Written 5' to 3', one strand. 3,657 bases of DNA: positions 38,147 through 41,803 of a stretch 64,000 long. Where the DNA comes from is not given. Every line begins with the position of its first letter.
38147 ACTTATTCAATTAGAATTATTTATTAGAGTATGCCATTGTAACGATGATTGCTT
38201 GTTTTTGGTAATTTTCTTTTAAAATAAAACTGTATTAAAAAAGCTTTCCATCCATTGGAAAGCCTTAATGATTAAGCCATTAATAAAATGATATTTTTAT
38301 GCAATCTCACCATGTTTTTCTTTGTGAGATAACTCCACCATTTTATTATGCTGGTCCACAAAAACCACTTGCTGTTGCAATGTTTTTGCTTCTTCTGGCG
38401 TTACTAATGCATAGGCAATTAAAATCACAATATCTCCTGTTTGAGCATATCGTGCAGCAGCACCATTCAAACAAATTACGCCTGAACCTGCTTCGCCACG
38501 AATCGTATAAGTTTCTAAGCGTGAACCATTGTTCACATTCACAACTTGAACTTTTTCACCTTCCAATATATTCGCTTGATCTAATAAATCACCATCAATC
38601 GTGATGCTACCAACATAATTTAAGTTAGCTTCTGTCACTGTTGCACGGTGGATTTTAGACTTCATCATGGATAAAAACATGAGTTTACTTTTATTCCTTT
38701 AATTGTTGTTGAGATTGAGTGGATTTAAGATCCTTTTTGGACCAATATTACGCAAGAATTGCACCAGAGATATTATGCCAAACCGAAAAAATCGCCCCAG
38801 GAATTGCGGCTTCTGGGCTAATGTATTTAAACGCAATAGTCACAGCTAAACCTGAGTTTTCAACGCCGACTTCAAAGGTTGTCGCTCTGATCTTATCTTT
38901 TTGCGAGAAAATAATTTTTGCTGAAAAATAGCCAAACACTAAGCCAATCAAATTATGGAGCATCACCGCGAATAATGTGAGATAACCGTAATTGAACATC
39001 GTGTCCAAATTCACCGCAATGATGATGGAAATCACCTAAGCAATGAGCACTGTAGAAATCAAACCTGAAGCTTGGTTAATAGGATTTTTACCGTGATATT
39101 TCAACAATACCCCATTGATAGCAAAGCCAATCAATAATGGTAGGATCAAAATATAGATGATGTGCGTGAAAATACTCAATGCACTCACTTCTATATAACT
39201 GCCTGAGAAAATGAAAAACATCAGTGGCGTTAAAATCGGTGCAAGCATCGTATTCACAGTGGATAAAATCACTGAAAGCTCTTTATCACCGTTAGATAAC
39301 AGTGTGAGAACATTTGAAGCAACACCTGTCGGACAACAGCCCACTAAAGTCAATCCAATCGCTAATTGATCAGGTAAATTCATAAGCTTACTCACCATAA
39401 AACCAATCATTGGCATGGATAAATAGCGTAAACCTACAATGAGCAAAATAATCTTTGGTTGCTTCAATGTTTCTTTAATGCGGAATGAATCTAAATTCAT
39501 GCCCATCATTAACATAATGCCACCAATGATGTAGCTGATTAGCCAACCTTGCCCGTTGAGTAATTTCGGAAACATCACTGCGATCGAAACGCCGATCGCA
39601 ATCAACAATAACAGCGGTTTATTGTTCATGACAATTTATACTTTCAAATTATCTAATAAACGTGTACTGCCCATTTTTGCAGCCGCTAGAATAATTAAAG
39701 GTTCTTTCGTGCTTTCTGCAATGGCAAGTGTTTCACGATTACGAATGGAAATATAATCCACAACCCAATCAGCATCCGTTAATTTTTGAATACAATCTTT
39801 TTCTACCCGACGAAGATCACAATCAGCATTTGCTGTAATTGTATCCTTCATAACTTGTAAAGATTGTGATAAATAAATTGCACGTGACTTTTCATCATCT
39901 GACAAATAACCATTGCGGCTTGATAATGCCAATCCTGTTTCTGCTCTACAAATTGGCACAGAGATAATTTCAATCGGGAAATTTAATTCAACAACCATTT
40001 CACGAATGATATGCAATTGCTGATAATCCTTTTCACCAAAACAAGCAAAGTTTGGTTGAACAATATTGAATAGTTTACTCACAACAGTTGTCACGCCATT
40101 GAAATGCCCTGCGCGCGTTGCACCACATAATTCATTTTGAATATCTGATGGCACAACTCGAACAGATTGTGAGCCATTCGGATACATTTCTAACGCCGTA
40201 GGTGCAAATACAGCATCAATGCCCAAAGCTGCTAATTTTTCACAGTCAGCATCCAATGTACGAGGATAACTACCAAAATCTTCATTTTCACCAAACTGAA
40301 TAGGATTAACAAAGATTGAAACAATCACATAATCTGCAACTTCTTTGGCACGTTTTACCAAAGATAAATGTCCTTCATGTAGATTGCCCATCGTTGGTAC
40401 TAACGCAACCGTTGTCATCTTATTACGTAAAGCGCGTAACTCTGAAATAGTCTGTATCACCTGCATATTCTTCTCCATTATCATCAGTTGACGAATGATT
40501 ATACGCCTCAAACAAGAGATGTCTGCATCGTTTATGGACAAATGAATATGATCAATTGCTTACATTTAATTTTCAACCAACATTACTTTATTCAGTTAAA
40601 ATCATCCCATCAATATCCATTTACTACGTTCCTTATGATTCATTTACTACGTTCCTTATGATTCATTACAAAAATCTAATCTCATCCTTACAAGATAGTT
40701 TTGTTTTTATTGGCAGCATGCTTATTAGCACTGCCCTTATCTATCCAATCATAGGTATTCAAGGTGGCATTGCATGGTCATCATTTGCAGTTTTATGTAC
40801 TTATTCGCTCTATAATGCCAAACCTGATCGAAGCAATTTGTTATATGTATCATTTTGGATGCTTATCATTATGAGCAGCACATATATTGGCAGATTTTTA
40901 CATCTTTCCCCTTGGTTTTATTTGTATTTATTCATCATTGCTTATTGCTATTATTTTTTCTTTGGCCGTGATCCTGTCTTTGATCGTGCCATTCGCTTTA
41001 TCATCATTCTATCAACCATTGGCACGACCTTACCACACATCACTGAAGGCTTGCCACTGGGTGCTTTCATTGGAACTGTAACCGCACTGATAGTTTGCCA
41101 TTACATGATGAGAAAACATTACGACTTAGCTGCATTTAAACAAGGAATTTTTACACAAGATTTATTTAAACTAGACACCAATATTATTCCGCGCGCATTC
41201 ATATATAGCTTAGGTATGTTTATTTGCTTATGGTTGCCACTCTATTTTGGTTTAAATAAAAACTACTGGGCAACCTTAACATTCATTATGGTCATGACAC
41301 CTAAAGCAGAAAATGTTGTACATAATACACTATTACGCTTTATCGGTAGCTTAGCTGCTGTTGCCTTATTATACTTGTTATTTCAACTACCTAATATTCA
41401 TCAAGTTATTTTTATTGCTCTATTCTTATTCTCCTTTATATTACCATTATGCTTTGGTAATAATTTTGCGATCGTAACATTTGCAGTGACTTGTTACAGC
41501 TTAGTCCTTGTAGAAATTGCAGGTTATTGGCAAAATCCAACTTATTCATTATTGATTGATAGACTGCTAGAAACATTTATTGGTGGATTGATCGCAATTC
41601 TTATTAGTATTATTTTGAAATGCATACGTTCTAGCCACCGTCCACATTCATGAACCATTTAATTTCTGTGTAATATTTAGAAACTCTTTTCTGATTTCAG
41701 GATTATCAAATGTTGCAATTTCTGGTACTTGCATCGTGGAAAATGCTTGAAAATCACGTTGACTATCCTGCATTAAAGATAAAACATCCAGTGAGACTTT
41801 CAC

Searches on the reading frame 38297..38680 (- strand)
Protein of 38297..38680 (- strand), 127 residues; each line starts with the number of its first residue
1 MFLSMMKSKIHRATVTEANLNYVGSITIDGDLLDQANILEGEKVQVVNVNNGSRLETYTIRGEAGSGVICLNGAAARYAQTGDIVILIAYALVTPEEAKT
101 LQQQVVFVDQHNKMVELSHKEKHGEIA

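Call 14: search_protein_families(library=pfam, proteins=[window:38297-38680:-], max_evalue=0.00001)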
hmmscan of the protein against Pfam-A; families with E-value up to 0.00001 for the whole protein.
window:38297-38680:- (127 aa): 1 family
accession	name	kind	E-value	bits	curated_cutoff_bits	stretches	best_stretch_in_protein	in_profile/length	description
PF02261.22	Asp_decarbox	-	3.3e-52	175.7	25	1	1-114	1-114/115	Aspartate decarboxylase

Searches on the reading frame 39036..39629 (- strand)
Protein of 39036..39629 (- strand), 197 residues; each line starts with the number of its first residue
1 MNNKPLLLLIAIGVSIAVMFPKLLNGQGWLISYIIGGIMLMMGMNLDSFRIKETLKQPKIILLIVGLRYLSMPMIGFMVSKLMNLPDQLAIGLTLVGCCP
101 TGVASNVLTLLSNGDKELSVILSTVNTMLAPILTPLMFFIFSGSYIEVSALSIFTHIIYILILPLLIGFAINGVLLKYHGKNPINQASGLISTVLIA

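Call 14: search_protein_families(library=pfam, proteins=[window:39036-39629:-], max_evalue=0.00001)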
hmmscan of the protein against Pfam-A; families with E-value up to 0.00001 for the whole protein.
window:39036-39629:- (197 aa): 2 families
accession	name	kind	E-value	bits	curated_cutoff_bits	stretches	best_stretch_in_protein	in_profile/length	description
PF01758.21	SBF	-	4.3e-32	111.8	24.3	1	37-181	6-160/191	Sodium Bile acid symporter family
PF13593.11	SBF_like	-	1.4e-21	77.5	25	1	5-181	2-187/313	SBF-like CPA transporter family (DUF4137)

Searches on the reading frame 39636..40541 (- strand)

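Call 14: search_protein_families(library=pfam, proteins=[window:39636-40541:-], max_evalue=0.00001)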
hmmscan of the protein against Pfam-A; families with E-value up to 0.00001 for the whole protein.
window:39636-40541:- (301 aa): 1 family
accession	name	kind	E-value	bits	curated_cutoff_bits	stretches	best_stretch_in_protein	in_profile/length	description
PF02569.21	Pantoate_ligase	-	1.2e-101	339.9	20.7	1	27-299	1-267/268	Pantoate-beta-alanine ligase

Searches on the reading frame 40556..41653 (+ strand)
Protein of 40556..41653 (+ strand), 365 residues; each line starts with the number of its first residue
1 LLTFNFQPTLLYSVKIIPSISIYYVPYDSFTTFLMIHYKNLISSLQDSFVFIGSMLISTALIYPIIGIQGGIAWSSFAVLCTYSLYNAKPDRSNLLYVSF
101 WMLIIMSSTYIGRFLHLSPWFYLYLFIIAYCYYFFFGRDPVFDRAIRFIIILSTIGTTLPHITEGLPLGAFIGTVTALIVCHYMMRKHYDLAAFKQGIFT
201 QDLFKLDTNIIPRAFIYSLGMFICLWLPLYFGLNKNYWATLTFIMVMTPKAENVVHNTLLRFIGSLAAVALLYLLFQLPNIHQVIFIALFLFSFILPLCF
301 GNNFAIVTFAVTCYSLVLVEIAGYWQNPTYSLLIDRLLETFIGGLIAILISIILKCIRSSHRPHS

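Call 14: search_protein_families(library=pfam, proteins=[window:40556-41653:+], max_evalue=0.00001)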
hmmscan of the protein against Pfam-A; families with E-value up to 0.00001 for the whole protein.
window:40556-41653:+ (365 aa): 1 family
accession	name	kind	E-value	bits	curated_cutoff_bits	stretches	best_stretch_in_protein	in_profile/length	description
PF13515.12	FUSC_2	-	1.1e-18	68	25.6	1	223-350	1-126/126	Fusaric acid resistance protein-like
